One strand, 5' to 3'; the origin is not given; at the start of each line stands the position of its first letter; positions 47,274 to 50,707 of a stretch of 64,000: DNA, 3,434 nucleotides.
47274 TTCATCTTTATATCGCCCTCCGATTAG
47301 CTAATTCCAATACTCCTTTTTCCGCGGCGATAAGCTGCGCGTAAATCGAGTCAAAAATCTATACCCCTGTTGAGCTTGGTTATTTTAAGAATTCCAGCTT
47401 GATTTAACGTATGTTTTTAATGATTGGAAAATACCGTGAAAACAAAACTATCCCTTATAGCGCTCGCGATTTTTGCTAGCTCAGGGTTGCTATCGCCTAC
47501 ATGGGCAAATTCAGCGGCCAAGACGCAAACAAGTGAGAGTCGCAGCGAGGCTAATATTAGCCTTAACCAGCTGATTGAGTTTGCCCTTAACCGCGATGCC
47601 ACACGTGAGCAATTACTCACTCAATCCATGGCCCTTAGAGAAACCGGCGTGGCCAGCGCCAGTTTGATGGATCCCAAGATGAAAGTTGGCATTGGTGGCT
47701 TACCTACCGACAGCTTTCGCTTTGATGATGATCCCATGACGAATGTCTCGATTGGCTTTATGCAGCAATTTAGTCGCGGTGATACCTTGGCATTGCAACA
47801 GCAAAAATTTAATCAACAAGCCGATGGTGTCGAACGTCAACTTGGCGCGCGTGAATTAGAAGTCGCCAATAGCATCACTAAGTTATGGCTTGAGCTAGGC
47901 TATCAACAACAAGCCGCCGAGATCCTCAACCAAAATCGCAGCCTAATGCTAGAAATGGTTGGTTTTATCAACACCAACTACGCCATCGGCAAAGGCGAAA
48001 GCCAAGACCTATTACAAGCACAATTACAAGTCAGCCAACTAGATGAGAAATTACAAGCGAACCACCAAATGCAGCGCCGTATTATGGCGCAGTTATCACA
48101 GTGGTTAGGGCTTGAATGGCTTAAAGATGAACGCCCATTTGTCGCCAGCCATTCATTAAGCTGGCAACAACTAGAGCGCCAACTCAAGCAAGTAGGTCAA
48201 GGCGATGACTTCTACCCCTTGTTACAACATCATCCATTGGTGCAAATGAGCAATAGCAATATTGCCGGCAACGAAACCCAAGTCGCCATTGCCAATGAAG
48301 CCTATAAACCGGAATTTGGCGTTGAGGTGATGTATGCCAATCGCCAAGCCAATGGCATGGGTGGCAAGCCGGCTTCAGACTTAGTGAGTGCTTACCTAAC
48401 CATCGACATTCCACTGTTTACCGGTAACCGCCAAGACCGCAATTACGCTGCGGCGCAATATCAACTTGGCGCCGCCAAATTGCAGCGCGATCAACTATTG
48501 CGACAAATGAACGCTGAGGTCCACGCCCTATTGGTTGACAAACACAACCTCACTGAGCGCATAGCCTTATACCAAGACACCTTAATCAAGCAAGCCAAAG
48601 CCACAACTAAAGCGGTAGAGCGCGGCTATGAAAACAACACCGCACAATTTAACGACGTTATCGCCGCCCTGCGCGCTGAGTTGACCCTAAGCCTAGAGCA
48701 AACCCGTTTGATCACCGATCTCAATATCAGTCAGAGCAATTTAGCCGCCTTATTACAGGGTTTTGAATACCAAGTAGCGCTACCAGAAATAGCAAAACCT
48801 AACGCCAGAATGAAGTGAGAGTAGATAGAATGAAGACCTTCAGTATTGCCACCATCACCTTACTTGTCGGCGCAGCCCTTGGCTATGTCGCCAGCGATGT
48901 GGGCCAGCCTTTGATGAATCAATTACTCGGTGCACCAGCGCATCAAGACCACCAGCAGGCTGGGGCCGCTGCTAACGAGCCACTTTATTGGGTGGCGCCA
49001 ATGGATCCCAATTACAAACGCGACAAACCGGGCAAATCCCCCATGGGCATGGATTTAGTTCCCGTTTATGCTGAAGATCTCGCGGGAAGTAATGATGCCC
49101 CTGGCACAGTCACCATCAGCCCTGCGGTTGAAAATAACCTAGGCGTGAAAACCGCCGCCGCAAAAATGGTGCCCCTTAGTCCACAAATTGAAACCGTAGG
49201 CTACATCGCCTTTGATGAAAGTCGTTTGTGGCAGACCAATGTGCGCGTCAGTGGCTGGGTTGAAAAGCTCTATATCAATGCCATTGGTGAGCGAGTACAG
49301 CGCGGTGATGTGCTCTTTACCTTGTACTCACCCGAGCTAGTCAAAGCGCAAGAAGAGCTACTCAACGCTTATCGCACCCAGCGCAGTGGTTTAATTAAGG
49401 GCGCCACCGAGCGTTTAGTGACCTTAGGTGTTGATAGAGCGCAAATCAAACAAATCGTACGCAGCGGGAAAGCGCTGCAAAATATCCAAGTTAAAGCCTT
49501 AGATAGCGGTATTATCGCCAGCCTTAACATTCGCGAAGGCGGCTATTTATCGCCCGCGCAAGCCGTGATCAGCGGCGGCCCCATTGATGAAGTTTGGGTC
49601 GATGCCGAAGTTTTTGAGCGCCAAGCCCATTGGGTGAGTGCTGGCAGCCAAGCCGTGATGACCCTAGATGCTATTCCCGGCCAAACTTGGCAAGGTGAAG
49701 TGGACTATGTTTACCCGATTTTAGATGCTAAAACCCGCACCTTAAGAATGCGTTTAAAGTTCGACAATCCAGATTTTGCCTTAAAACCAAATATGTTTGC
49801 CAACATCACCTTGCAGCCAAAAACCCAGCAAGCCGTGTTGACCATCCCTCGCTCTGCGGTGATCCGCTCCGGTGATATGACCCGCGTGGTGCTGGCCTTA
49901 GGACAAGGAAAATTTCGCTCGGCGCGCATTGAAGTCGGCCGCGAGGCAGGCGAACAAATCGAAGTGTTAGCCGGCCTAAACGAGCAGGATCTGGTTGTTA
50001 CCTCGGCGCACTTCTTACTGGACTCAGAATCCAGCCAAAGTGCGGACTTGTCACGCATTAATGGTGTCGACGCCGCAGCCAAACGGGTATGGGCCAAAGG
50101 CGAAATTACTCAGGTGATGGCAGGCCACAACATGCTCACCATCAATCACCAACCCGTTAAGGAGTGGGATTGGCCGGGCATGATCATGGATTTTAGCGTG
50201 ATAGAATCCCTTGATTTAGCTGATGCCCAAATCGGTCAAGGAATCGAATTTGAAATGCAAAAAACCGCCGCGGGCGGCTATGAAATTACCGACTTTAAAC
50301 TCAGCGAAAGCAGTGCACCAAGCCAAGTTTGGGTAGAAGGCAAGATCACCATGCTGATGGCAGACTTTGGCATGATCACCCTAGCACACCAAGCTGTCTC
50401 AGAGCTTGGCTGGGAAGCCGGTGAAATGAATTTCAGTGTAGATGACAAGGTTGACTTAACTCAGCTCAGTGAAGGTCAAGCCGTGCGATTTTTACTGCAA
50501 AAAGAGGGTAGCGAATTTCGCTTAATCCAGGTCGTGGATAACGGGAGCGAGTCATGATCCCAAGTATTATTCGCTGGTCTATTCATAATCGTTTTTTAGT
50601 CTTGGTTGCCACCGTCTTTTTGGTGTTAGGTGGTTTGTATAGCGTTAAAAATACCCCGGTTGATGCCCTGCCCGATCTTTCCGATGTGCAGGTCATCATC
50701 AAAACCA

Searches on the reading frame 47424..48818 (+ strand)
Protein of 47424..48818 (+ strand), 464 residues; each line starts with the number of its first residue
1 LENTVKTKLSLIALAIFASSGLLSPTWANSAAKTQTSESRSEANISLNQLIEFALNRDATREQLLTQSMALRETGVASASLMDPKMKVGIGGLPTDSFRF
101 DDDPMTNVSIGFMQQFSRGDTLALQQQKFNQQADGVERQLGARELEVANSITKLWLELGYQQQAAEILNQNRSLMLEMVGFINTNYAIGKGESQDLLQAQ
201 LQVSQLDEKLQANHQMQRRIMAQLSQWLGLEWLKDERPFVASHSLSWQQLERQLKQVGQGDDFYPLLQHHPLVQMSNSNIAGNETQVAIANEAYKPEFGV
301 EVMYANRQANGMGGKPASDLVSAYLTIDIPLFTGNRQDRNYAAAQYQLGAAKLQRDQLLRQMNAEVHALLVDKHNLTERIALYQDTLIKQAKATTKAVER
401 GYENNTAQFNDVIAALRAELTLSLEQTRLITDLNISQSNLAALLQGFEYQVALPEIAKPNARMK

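Call 7: search_protein_families(library=pfam, proteins=[window:47424-48818:+], max_evalue=0.001)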
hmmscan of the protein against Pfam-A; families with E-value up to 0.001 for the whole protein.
window:47424-48818:+ (464 aa): 1 family
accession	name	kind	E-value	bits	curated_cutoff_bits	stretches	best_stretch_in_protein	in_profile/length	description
PF02321.23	OEP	-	8.1e-27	94.7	22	2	267-444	9-186/187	Outer membrane efflux protein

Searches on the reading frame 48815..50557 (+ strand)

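Call 7: search_protein_families(library=pfam, proteins=[window:48815-50557:+], max_evalue=0.001)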
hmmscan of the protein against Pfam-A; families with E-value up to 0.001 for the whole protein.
window:48815-50557:+ (580 aa): 5 families
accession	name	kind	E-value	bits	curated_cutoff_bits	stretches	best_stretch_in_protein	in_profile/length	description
PF16576.10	HlyD_D23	-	3e-76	255.9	30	1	121-329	2-214/214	Barrel-sandwich domain of CusB or HlyD membrane-fusion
PF11604.15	CusF_Ec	-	1e-42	144.3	27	2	504-572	1-69/72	Copper binding periplasmic protein CusF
PF13437.12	HlyD_3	-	5.9e-18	66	22.2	1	226-320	2-97/106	HlyD family secretion protein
PF19335.5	HMBD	-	2.5e-08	34.2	23.6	1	58-84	1-28/28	Heavy metal binding domain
PF16572.11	HlyD_D4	-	4.7e-05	23.6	26.4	1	169-219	3-54/55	Long alpha hairpin domain of cation efflux system protein, CusB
